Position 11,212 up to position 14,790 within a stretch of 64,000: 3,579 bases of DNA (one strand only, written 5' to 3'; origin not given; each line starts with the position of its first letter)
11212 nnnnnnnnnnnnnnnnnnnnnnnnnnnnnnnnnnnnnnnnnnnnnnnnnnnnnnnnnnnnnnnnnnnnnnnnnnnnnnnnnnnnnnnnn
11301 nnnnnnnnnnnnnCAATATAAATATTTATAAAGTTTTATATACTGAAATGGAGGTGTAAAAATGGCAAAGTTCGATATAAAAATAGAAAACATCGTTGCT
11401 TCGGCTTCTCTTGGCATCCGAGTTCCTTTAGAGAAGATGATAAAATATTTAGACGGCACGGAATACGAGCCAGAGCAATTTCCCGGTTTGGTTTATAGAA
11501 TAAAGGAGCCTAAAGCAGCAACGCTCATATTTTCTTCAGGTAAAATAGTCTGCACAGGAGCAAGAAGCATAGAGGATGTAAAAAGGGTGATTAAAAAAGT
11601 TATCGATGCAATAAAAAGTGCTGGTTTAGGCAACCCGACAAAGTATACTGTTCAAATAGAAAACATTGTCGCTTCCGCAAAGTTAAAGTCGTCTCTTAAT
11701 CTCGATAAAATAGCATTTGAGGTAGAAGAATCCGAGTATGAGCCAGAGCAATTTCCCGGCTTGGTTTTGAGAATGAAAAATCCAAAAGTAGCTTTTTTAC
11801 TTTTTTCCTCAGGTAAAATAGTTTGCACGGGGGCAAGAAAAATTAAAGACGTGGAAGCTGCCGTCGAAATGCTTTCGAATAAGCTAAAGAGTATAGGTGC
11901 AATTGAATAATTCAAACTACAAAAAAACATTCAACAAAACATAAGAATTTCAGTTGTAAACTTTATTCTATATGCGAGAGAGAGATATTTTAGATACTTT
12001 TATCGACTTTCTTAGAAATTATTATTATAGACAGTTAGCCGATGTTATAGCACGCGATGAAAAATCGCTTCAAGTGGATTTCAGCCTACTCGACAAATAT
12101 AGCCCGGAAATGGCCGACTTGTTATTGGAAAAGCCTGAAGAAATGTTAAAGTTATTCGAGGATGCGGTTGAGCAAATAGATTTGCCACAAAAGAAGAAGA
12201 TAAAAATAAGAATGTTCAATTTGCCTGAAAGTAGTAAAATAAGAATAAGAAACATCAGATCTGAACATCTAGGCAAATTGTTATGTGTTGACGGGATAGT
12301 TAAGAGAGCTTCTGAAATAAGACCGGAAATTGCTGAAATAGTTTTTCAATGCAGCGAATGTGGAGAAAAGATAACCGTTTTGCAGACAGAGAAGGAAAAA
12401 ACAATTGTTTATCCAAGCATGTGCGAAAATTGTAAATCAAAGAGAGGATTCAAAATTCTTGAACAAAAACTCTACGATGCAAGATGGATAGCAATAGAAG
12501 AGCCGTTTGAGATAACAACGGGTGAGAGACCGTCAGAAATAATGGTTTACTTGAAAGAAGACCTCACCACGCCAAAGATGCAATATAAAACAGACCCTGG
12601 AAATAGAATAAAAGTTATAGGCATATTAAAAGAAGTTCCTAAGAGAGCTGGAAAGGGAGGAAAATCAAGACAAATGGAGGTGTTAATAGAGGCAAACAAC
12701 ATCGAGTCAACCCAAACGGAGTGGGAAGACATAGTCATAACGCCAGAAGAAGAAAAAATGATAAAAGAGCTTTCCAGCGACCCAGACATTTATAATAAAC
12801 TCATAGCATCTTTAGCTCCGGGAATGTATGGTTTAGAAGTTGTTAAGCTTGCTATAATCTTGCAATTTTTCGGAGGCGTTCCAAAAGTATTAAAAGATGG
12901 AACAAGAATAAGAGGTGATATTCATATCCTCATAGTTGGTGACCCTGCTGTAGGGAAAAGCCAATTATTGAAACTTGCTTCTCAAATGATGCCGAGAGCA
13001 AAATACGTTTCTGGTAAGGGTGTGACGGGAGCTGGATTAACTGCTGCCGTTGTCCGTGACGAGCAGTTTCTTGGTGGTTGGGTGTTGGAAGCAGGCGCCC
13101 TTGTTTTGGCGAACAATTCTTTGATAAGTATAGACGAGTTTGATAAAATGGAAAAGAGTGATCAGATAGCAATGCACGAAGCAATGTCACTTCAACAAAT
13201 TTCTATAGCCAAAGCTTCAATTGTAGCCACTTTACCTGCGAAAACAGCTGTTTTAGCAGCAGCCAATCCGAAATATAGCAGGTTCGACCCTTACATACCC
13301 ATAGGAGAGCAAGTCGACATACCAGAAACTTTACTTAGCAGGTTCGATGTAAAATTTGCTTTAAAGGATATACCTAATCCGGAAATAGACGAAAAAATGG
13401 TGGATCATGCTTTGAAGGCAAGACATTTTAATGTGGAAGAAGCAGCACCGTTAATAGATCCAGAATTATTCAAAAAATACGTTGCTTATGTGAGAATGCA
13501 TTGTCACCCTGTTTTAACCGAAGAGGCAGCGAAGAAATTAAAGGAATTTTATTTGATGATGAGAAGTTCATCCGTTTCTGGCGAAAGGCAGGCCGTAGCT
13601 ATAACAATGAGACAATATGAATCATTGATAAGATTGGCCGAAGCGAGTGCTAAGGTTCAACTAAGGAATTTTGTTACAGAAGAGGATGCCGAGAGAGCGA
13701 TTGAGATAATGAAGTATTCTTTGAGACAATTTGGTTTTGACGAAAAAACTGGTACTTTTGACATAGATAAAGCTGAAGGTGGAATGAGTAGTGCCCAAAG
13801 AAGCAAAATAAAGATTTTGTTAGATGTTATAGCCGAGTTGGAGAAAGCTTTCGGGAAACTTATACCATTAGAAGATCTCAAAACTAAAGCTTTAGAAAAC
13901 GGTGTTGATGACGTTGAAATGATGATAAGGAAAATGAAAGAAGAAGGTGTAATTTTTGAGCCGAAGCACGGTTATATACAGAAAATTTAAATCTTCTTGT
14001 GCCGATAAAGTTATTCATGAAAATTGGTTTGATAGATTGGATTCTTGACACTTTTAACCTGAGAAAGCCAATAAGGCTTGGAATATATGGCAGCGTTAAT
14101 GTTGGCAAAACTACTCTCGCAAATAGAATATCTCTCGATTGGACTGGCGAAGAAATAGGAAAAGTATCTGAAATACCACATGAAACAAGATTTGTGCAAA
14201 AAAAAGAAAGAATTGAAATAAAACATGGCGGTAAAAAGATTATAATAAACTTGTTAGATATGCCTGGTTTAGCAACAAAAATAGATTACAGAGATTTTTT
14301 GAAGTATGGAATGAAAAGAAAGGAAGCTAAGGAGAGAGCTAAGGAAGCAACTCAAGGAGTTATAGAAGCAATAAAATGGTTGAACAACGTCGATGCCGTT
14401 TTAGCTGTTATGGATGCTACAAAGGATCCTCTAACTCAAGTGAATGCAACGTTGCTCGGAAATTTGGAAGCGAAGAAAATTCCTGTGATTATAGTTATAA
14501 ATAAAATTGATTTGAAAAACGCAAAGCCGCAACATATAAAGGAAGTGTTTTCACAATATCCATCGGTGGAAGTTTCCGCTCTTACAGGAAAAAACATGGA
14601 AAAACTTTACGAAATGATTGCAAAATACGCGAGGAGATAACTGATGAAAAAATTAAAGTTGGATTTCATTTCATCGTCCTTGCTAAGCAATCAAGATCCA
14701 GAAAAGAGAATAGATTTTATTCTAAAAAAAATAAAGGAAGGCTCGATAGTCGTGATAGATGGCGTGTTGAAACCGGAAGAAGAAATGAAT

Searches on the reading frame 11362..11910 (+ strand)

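Call 39: search_protein_families(library=pfam, proteins=[window:11362-11910:+], max_evalue=0.001)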
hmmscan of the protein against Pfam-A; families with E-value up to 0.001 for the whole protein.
window:11362-11910:+ (182 aa): 2 families
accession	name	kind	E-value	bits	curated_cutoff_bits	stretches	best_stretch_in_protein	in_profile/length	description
PF00352.27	TBP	-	2.2e-62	207.3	22.9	2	5-85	1-83/85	Transcription factor TFIID (or TATA-binding protein, TBP)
PF11858.14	DUF3378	-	1.5e-05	25.5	27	0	23-68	11-55/76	Domain of unknown function (DUF3378)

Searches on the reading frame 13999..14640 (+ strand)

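Call 41: search_protein_families(library=pfam, proteins=[window:13999-14640:+], max_evalue=0.001)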
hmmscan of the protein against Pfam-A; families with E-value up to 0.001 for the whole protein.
window:13999-14640:+ (213 aa): 10 families
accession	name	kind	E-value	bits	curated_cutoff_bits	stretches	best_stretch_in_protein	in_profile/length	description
PF01926.29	MMR_HSR1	-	1.6e-15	57.7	21.9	1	27-169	2-113/113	50S ribosome-binding GTPase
PF00009.33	GTP_EFTU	-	1.2e-13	51.5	26.5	1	123-211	85-186/188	Elongation factor Tu GTP binding domain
PF03193.22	RsgA_GTPase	-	3.2e-09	37.3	30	1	128-208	20-105/174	RsgA GTPase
PF16897.10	MMR_HSR1_Xtn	-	1e-06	29.1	35.2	1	135-209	35-102/106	C-terminal region of MMR_HSR1 domain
PF02421.24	FeoB_N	-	6.3e-06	26.2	27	1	28-205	4-154/156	Ferrous iron transport protein B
PF00350.29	Dynamin_N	-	0.00027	21.4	27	0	83-170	103-168/168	Dynamin family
PF00025.27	Arf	-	0.00032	20.6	22.3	0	127-182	78-138/174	ADP-ribosylation factor family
PF00735.24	Septin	-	0.00034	20.4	26.2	1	27-172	7-153/280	Septin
PF08477.19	Roc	-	0.00043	21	27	0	29-90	4-65/119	Ras of Complex, Roc, domain of DAPkinase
PF00071.28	Ras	-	0.00097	19.2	21.6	0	157-210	101-159/162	Ras family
